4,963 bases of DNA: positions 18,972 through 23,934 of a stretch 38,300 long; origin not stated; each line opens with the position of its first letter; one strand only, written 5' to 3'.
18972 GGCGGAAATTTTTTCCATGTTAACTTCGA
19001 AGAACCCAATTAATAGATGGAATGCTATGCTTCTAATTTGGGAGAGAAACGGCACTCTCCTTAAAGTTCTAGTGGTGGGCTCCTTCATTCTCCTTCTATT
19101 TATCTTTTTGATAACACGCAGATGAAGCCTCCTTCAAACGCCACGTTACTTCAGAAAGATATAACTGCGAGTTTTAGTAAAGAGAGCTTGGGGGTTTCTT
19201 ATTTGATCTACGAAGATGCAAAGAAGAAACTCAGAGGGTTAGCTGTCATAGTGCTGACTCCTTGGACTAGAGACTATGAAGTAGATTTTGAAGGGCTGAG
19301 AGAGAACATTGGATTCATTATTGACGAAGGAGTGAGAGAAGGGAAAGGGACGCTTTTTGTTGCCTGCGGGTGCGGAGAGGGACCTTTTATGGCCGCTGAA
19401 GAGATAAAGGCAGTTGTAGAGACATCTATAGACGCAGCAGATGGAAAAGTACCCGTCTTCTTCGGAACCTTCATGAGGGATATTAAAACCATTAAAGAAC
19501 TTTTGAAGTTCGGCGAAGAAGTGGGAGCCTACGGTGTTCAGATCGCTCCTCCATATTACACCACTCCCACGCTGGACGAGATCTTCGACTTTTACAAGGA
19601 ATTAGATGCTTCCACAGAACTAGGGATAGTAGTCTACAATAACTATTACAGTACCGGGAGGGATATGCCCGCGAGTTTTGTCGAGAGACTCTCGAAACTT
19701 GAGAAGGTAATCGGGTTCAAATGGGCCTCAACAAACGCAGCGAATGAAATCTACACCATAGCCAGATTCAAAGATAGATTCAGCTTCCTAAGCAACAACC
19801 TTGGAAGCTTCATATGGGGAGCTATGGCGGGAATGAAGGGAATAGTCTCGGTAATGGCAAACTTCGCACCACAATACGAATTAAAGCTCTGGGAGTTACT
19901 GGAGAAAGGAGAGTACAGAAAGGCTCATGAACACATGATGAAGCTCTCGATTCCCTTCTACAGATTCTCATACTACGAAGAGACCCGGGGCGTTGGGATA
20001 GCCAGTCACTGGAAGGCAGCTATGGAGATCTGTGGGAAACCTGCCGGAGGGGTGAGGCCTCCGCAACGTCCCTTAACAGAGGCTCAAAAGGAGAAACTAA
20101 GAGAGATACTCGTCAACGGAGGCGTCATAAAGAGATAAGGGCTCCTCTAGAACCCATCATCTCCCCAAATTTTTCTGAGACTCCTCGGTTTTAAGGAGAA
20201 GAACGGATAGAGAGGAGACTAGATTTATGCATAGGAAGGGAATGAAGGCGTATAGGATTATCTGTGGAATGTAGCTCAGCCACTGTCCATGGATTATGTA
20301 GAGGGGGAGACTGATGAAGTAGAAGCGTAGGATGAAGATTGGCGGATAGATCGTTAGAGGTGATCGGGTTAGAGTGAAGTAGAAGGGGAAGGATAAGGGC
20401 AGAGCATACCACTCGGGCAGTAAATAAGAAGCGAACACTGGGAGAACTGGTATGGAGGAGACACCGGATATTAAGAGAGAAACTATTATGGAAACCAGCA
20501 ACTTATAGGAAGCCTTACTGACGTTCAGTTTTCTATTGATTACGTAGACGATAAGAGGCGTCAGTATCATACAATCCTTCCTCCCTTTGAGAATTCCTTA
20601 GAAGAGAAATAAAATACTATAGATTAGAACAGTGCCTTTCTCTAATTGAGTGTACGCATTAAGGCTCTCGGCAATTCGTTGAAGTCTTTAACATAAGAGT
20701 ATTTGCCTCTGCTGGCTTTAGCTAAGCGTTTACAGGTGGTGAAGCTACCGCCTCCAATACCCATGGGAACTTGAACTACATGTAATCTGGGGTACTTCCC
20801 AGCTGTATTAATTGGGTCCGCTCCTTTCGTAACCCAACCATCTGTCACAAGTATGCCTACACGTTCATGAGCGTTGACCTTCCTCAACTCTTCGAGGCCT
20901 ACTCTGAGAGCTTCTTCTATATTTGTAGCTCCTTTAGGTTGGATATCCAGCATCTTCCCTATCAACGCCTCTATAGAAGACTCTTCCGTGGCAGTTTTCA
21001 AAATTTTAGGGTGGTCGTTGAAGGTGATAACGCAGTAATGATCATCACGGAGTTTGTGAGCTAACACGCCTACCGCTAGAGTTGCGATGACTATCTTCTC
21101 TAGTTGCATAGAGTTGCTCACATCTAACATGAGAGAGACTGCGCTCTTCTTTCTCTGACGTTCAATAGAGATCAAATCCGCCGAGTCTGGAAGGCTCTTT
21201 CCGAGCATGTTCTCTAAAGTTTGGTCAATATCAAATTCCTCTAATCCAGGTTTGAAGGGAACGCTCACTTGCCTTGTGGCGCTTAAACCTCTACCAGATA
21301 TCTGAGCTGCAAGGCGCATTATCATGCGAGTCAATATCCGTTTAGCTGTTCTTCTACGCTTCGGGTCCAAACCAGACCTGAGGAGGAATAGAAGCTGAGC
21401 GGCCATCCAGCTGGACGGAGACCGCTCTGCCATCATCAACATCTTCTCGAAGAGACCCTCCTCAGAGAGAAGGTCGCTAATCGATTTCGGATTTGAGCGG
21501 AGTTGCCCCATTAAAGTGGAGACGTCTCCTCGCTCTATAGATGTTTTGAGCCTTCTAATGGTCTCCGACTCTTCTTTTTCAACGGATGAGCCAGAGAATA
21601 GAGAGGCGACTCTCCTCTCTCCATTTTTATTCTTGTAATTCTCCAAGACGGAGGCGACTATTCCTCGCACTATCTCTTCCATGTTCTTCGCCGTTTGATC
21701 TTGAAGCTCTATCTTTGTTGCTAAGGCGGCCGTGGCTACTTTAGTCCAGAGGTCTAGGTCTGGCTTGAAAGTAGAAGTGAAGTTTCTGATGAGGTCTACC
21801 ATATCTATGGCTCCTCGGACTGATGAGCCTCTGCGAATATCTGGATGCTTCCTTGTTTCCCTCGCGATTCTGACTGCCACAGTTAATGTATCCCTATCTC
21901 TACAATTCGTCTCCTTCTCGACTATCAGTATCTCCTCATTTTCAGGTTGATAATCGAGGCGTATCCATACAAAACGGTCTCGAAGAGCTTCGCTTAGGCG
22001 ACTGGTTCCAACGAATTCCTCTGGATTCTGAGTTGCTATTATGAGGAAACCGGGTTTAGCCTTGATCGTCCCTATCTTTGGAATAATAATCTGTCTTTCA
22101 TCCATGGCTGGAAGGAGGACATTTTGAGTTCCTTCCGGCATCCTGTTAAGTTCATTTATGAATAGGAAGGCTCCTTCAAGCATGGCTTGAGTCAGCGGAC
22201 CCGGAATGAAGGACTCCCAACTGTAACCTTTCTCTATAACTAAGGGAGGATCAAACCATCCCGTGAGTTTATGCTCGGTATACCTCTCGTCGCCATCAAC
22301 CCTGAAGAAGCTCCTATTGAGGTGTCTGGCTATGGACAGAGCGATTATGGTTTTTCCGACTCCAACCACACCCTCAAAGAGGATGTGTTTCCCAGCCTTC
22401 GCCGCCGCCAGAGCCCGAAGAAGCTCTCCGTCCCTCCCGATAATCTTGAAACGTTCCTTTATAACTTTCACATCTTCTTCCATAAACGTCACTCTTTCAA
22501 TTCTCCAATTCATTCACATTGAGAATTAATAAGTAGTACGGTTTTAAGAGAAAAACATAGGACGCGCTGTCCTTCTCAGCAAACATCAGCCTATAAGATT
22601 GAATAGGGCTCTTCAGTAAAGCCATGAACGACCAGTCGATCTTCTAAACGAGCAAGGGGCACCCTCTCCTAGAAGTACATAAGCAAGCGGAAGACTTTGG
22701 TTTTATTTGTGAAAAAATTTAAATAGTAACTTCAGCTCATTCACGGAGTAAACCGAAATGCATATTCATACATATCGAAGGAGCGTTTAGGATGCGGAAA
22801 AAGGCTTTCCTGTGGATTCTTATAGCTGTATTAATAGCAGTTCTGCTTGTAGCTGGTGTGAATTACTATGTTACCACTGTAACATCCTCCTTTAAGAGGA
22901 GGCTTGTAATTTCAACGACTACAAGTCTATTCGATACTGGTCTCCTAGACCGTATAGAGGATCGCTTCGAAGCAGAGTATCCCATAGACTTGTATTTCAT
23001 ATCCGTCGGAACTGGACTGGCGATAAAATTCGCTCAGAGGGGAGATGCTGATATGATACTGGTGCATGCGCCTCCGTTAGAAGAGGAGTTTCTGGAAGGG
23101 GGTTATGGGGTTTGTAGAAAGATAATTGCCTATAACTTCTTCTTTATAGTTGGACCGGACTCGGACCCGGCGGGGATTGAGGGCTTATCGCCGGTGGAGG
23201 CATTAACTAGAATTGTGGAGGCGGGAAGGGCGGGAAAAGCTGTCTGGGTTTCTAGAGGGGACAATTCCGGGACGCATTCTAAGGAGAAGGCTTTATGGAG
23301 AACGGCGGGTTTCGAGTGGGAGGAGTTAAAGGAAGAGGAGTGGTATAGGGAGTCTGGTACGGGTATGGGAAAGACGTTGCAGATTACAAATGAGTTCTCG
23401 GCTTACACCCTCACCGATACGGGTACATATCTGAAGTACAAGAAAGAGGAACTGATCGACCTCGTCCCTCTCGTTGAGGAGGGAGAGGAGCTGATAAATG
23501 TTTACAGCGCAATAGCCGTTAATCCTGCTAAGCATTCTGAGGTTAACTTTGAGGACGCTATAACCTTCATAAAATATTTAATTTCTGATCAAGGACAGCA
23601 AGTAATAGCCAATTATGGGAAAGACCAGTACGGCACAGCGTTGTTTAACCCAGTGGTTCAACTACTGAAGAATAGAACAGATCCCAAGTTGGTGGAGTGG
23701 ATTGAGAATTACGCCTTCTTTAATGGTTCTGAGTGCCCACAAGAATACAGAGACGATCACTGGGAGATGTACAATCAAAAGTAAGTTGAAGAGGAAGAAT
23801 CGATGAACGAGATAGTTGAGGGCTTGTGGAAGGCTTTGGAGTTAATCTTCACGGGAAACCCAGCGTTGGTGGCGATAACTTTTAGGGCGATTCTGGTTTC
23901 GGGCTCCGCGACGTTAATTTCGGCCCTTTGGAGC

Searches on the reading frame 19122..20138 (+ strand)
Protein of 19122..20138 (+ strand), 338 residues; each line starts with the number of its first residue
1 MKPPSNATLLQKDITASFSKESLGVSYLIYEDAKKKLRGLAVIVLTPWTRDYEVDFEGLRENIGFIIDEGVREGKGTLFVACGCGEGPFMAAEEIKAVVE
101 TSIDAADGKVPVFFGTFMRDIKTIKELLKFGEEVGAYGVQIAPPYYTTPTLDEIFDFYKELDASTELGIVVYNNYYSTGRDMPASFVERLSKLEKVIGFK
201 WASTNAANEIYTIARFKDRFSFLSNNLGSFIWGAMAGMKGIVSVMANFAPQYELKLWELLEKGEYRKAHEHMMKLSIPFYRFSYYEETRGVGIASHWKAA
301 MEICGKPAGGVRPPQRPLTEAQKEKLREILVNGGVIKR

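Call 58: search_protein_families(library=pfam, proteins=[window:19122-20138:+], max_evalue=0.00001)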
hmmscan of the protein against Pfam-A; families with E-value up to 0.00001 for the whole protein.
window:19122-20138:+ (338 aa): 1 family
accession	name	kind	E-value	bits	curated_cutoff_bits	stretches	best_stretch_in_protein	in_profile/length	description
PF00701.28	DHDPS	-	8.9e-45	153.1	22.1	1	37-330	2-286/289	Dihydrodipicolinate synthetase family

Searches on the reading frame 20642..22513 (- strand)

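Call 58: search_protein_families(library=pfam, proteins=[window:20642-22513:-], max_evalue=0.00001)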
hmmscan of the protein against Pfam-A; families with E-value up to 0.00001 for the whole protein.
window:20642-22513:- (623 aa): 7 families
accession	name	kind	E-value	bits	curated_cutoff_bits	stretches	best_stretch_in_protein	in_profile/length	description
PF07728.20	AAA_5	-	7.4e-22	78.3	22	1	43-181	1-139/139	AAA domain (dynein-related subfamily)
PF07726.17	AAA_3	-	2.1e-18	66.9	27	1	43-182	1-130/131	ATPase family associated with various cellular activities (AAA)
PF00092.34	VWA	-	6.7e-11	43.2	23.8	1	461-615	4-169/174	von Willebrand factor type A domain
PF13519.12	VWA_2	-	1.2e-10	42.4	27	1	461-559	3-106/107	von Willebrand factor type A domain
PF00004.35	AAA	-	8e-08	33.2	21.2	1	44-181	1-123/131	ATPase family associated with various cellular activities (AAA)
PF05762.20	VWA_CoxE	-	8.6e-07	29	26.4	1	417-566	17-166/222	VWA domain containing CoxE-like protein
PF05496.18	RuvB_N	-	1.7e-06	28.3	27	0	110-144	81-115/159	Holliday junction DNA helicase RuvB P-loop domain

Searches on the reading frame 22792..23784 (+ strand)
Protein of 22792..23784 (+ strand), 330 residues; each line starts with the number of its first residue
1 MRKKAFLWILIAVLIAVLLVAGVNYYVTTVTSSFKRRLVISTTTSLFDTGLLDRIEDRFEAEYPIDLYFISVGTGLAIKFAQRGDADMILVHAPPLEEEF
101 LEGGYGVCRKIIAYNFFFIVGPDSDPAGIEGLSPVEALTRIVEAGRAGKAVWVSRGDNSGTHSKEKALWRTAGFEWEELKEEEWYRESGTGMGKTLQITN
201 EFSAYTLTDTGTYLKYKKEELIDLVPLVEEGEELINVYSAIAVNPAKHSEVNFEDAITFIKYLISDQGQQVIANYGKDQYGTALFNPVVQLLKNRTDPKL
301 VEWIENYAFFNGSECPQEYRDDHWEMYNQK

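Call 58: search_protein_families(library=pfam, proteins=[window:22792-23784:+], max_evalue=0.00001)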
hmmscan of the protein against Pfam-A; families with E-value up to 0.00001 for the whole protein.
window:22792-23784:+ (330 aa): 2 families
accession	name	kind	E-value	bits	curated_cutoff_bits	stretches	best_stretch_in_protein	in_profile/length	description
PF12849.12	PBP_like_2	-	7.7e-32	111.5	27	1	39-266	12-266/267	PBP superfamily domain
PF13531.11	SBP_bac_11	-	2.7e-08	34.3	25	1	51-276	12-225/227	Bacterial extracellular solute-binding protein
